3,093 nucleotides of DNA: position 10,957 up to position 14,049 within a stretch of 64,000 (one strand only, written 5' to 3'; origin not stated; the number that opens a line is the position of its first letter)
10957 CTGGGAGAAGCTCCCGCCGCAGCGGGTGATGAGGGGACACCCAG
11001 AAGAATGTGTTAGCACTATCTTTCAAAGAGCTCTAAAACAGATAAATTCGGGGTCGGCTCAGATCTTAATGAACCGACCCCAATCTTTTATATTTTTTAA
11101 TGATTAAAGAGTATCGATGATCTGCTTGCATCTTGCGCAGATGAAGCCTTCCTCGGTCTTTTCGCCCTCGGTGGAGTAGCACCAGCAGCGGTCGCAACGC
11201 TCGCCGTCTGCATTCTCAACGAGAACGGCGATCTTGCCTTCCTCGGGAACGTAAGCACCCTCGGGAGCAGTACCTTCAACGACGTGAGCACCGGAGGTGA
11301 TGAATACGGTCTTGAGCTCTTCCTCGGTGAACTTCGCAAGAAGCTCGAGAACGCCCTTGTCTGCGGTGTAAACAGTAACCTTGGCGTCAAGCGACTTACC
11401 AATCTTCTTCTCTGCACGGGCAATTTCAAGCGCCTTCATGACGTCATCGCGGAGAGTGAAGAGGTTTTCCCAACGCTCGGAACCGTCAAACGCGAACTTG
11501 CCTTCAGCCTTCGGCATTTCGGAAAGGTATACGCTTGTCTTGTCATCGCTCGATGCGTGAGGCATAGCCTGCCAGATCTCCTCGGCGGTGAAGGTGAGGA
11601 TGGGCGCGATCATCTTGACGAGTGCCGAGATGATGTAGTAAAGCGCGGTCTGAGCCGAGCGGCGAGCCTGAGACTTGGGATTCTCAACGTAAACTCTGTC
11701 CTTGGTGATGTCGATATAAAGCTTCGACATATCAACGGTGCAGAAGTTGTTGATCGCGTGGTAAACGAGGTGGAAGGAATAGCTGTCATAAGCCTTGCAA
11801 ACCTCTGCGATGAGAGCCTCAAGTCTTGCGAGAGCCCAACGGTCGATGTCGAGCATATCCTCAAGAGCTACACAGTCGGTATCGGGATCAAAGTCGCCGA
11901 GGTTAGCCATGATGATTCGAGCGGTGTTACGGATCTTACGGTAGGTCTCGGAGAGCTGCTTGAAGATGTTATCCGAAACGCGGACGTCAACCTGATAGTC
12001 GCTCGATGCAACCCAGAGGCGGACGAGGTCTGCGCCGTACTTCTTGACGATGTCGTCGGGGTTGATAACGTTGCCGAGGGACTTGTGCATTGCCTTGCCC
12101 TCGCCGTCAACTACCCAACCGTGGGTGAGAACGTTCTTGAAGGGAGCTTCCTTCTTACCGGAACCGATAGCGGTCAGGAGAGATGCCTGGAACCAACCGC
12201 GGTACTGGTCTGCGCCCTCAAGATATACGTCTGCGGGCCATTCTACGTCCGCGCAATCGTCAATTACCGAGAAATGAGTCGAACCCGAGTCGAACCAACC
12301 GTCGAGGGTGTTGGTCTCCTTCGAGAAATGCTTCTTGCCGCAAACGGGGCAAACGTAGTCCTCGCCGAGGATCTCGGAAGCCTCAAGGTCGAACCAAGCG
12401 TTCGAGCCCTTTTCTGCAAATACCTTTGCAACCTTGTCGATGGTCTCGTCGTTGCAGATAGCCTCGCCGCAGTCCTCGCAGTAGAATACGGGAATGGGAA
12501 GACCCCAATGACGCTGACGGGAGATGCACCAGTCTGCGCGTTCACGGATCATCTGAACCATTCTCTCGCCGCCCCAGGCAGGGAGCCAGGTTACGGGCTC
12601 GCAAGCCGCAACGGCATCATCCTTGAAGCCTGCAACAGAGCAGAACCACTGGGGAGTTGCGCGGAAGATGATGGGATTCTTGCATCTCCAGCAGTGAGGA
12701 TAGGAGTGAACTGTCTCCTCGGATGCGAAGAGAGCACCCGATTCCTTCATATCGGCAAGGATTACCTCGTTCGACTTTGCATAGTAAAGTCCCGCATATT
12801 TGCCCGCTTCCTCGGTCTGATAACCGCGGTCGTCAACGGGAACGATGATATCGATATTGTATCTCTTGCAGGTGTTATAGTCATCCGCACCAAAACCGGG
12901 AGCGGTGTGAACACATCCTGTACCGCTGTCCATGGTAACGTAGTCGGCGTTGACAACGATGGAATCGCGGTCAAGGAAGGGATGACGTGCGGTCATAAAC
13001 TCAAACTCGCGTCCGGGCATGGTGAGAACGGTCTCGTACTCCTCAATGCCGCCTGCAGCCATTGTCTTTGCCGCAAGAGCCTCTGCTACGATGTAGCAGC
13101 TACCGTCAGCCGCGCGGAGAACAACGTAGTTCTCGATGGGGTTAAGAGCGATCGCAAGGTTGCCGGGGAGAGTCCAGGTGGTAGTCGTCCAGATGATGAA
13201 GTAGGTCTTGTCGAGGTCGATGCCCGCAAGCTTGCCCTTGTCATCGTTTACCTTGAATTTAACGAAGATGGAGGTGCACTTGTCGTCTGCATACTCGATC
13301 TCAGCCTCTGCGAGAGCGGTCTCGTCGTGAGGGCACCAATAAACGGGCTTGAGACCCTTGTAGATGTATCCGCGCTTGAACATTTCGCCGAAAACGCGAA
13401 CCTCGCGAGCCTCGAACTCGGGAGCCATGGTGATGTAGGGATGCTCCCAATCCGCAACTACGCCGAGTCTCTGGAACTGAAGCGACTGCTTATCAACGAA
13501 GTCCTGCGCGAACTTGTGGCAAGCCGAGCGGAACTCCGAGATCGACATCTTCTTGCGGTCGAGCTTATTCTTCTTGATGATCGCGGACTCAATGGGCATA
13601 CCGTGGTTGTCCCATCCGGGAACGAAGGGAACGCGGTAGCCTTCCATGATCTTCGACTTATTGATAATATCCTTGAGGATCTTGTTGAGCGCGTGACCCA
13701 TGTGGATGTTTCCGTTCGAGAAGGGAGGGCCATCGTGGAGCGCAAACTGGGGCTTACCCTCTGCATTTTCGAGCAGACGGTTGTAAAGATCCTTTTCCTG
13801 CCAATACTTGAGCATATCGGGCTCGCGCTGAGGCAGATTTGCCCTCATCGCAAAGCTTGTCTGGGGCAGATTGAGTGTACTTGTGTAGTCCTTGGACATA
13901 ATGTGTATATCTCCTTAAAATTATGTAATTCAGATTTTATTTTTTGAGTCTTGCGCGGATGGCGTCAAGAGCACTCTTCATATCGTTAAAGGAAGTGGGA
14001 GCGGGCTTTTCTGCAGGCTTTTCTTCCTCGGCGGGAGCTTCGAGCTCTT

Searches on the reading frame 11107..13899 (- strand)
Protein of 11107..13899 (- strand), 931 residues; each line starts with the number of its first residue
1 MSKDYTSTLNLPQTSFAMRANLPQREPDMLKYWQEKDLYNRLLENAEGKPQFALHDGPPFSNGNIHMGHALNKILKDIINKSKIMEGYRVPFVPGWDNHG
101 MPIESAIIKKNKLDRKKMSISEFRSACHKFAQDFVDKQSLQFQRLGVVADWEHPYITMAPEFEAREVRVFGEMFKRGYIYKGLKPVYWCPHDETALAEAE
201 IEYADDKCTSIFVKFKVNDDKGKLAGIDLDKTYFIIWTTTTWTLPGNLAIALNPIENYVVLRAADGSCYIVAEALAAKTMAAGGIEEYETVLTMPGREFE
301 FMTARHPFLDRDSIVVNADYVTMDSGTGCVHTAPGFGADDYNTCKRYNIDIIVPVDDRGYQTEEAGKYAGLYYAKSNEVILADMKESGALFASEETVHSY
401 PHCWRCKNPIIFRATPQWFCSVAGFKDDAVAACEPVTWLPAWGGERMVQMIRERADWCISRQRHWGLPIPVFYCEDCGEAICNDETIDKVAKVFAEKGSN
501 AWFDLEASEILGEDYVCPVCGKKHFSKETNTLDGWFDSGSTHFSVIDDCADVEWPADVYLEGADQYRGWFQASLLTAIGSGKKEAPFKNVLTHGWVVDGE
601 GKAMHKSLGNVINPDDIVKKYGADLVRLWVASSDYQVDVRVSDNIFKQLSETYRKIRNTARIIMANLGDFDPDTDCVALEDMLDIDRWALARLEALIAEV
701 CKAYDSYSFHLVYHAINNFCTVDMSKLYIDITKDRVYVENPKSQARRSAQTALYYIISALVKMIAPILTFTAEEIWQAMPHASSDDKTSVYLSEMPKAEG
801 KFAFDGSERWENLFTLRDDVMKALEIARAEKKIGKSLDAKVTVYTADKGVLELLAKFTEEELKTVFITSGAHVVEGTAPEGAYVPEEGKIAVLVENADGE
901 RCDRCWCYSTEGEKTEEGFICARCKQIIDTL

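Call 56: find_homologous_proteins(query=window:11107-13899:-, max_evalue=1e-50)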
Query window:11107-13899:- (931 aa): 8000 proteins with E <= 1e-50 among 8000 candidates; the best 120 are listed.
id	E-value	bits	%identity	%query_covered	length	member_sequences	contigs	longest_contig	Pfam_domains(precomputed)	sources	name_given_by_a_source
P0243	0.0e+0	2182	99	100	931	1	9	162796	PF09334.18,PF01406.26,PF08264.20,PF13603.13,PF00133.29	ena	-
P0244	0.0e+0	2181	99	100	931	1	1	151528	PF09334.18,PF01406.26,PF08264.20,PF13603.13,PF00133.29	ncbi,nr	ncbi:MAG: isoleucine--tRNA ligase [Clostridia bacterium]|nr:isoleucine--tRNA ligase [Clostridia bact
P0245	0.0e+0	2181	99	100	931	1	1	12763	PF09334.18,PF01406.26,PF08264.20,PF13603.13,PF00133.29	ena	-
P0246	0.0e+0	2180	99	100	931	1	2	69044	PF09334.18,PF01406.26,PF08264.20,PF13603.13,PF00133.29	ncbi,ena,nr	ncbi:MAG: isoleucine--tRNA ligase [Clostridia bacterium]|nr:isoleucine--tRNA ligase [Clostridia bact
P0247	0.0e+0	2179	99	100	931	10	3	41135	PF09334.18,PF01406.26,PF08264.20,PF13603.13,PF00133.29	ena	-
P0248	0.0e+0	2177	99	100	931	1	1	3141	PF09334.18,PF01406.26,PF08264.20,PF13603.13,PF00133.29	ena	-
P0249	0.0e+0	2176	99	100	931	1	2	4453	PF09334.18,PF01406.26,PF08264.20,PF13603.13,PF00133.29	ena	-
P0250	0.0e+0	2175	98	100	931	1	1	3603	PF09334.18,PF01406.26,PF08264.20,PF13603.13,PF00133.29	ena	-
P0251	0.0e+0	2140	97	100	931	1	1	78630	PF09334.18,PF01406.26,PF08264.20,PF13603.13,PF00133.29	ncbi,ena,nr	ncbi:MAG: isoleucine--tRNA ligase [Clostridia bacterium]|nr:isoleucine--tRNA ligase [Clostridia bact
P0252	0.0e+0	2139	97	100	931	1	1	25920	PF09334.18,PF01406.26,PF08264.20,PF13603.13,PF00133.29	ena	-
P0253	0.0e+0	2138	97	100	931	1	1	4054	PF09334.18,PF01406.26,PF08264.20,PF13603.13,PF00133.29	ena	-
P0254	0.0e+0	2135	97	100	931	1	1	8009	PF09334.18,PF01406.26,PF08264.20,PF13603.13,PF00133.29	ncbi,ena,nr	ncbi:MAG: isoleucine--tRNA ligase [Clostridia bacterium]|nr:isoleucine--tRNA ligase [Clostridia bact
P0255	0.0e+0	2135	96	100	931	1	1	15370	PF09334.18,PF01406.26,PF08264.20,PF00133.29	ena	-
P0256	0.0e+0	2130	96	100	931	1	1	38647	PF09334.18,PF01406.26,PF08264.20,PF13603.13,PF00133.29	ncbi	-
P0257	0.0e+0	2124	96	100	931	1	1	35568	PF09334.18,PF01406.26,PF08264.20,PF00133.29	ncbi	-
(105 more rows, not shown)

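Call 59: find_encoding_contigs(protein=P0244, flank=500, max_places=3)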
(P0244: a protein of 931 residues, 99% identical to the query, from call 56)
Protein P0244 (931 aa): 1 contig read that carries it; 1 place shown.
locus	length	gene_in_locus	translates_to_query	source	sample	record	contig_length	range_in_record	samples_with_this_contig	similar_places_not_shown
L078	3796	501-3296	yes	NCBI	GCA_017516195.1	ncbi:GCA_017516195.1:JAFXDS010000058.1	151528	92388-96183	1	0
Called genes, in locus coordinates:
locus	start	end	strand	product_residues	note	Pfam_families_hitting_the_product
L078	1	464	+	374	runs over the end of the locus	-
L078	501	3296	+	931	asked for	PF00133:tRNA-synt_1, PF01406:tRNA-synt_1e (faint), PF09334:tRNA-synt_1g, PF13603:tRNA-synt_1_2 (faint), PF08264:Anticodon_1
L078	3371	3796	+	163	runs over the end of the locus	PF01252:Peptidase_A8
